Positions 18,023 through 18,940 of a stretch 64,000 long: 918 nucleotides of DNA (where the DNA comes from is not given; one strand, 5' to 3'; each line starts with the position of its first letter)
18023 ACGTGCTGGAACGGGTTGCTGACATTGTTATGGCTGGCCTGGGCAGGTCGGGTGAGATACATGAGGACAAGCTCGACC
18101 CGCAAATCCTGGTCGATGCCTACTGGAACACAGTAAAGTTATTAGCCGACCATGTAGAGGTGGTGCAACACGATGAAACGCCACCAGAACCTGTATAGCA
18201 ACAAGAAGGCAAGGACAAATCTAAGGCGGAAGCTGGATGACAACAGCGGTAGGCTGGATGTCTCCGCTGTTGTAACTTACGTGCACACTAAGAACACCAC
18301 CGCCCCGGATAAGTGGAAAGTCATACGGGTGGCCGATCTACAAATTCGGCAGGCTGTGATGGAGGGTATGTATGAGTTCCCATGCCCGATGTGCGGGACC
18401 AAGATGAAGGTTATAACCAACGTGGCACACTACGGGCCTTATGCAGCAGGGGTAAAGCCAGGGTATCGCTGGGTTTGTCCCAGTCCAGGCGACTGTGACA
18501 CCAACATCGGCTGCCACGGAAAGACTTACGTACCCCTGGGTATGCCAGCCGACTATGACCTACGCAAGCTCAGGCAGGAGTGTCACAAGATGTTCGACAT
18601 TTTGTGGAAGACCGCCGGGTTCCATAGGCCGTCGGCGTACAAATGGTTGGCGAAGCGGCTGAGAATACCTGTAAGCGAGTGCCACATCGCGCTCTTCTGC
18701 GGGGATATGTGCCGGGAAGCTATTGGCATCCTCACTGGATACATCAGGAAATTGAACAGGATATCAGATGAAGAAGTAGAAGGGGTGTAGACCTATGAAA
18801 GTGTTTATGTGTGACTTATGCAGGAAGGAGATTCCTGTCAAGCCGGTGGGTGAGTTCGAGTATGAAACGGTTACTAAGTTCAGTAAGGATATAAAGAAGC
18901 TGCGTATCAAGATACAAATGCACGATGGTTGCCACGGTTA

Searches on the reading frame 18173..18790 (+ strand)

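Call 69: search_protein_families(library=pfam, proteins=[window:18173-18790:+], max_evalue=0.001)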
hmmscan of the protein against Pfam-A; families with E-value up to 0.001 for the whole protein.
window:18173-18790:+ (205 aa): 1 family
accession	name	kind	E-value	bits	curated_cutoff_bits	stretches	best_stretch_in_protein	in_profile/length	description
PF11672.13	DUF3268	-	2.3e-28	99.4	28.4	1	70-186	4-117/121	zinc-finger-containing domain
